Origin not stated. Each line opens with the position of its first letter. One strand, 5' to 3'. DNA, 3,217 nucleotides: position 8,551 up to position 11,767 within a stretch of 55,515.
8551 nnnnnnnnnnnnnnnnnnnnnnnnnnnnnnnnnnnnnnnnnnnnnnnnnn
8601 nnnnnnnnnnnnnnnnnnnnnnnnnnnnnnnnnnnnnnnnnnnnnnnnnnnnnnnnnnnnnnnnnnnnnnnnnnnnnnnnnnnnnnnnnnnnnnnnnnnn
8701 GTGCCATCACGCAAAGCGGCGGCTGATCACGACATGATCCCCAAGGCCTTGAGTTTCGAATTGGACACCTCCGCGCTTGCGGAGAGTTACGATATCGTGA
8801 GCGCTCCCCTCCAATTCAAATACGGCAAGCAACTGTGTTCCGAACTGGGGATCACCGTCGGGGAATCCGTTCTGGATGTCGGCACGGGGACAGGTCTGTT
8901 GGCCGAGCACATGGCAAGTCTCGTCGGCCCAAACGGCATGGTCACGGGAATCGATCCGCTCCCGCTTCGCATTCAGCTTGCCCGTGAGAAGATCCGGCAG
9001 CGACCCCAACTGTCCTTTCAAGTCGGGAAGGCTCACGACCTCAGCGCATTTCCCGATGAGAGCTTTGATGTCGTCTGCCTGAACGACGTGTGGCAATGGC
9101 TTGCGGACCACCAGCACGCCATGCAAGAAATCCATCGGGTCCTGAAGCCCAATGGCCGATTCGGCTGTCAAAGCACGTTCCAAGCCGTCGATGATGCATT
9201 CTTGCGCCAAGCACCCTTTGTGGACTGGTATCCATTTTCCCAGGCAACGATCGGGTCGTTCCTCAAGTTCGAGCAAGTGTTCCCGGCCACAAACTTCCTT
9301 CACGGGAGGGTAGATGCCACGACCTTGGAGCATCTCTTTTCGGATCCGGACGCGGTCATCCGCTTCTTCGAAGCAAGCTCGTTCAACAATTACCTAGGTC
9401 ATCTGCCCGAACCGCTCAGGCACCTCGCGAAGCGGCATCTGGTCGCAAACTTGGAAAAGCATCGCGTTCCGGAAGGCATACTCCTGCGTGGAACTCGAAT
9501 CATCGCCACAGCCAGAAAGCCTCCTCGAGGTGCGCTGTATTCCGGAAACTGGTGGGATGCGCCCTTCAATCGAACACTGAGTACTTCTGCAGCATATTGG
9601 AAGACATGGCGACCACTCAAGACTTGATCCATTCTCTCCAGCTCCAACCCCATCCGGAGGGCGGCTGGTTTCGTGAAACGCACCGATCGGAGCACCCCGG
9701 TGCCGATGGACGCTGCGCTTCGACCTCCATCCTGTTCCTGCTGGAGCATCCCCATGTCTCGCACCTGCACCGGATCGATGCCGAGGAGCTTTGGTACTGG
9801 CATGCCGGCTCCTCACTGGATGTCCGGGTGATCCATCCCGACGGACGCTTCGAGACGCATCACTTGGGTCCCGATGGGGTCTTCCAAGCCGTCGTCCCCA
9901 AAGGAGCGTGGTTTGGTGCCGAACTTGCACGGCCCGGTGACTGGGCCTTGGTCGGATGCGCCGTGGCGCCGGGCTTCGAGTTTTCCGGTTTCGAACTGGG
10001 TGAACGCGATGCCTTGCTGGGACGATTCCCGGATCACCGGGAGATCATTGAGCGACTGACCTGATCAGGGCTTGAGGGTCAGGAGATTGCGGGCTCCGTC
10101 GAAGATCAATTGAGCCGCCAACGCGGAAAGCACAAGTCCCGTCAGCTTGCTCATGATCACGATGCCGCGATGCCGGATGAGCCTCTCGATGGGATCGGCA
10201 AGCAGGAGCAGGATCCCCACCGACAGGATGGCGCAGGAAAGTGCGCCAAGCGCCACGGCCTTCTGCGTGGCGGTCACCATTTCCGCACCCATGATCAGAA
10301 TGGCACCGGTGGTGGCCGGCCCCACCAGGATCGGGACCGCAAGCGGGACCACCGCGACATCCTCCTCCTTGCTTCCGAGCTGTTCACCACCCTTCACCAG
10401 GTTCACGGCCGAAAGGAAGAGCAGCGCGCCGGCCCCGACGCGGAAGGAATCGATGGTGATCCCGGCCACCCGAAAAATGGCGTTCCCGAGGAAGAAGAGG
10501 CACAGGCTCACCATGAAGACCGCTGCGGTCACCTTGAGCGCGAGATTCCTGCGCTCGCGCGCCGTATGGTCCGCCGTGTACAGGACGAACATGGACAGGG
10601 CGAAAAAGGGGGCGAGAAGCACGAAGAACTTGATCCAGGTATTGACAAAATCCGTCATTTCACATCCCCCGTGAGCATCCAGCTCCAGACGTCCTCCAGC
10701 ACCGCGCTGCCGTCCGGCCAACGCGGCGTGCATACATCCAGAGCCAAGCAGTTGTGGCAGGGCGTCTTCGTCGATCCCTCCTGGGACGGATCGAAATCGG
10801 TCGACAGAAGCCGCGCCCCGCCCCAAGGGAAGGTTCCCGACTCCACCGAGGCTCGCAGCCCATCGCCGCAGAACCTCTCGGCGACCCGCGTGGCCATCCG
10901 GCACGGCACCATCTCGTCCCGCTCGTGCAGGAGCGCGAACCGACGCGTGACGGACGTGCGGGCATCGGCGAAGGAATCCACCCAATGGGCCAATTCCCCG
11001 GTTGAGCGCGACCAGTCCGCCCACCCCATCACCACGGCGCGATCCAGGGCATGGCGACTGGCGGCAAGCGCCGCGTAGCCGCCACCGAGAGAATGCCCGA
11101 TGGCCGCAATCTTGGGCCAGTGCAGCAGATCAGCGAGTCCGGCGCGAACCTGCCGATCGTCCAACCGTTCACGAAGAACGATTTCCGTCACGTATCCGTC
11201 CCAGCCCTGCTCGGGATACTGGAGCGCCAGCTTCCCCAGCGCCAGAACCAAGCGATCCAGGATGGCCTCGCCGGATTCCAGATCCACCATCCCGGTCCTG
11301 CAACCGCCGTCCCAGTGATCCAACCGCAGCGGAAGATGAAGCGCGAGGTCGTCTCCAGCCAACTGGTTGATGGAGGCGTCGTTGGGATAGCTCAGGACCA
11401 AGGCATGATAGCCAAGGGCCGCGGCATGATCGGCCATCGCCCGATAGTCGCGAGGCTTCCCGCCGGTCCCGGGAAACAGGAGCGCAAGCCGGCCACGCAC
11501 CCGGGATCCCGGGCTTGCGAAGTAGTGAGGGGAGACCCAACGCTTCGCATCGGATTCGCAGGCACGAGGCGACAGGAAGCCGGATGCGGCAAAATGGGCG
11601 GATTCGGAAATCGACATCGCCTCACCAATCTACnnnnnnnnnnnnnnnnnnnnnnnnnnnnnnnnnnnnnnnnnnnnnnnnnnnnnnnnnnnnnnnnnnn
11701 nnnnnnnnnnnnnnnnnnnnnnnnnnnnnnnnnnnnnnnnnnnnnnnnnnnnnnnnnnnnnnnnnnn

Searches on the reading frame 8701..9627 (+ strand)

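Call 52: search_protein_families(library=pfam, proteins=[window:8701-9627:+], max_evalue=0.001)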
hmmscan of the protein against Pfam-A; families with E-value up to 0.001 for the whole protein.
window:8701-9627:+ (308 aa): 9 families
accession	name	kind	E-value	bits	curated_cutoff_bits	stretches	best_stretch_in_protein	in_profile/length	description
PF08241.18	Methyltransf_11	-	5.9e-25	88.2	21.2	1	58-154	1-93/95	Methyltransferase domain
PF13649.12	Methyltransf_25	-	4.8e-22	78.9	27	1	57-152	1-97/97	Methyltransferase domain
PF13847.12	Methyltransf_31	-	1.5e-21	77.1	27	1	53-158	3-111/145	Methyltransferase domain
PF08242.18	Methyltransf_12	-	3.8e-17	63.3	30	1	58-154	1-98/98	Methyltransferase domain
PF13489.12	Methyltransf_23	-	9e-17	61.7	27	1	53-187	22-144/164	Methyltransferase domain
PF01209.24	Ubie_methyltran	-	4.4e-13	49.6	20.1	1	43-163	37-158/233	ubiE/COQ5 methyltransferase family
PF01135.25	PCMT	-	2.9e-07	30.9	20.3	1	33-103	56-123/210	Protein-L-isoaspartate(D-aspartate) O-methyltransferase (PCMT)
PF06325.19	PrmA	-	9e-05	22.5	22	1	53-155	161-257/296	Ribosomal protein L11 methyltransferase (PrmA)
PF05175.20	MTS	-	0.00038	20.6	23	1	48-128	26-105/170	Methyltransferase small domain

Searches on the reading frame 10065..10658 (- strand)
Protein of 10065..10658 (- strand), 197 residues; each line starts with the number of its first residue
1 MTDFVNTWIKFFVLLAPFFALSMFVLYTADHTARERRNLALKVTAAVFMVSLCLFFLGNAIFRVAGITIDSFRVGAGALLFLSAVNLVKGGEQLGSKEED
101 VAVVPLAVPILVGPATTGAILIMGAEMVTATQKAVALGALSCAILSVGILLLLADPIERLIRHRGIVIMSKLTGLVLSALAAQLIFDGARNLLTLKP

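Call 9: search_protein_families(library=pfam, proteins=[window:10065-10658:-], max_evalue=0.01)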
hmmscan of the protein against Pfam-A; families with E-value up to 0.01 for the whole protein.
window:10065-10658:- (197 aa): 1 family
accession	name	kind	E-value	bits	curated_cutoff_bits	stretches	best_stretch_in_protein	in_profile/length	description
PF01914.23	MarC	-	3.7e-33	115.1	23.9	1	2-192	2-202/203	MarC family integral membrane protein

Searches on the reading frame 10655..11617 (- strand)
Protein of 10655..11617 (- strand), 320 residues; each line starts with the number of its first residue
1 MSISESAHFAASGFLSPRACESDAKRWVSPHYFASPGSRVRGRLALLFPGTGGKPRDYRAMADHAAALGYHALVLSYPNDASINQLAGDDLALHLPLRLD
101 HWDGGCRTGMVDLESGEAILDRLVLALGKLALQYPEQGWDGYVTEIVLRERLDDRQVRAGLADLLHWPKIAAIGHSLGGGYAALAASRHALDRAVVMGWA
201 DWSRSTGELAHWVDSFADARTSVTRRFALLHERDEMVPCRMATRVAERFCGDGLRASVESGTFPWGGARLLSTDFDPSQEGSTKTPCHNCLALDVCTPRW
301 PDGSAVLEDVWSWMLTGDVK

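Call 9: search_protein_families(library=pfam, proteins=[window:10655-11617:-], max_evalue=0.01)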
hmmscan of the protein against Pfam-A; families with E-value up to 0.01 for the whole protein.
window:10655-11617:- (320 aa): 2 families
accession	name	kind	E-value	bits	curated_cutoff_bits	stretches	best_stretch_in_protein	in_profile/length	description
PF00561.26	Abhydrolase_1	-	0.0053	16.9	25.8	1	163-189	64-90/245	alpha/beta hydrolase fold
PF01764.32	Lipase_3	-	0.0091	16.3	22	0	156-189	48-84/140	Lipase (class 3)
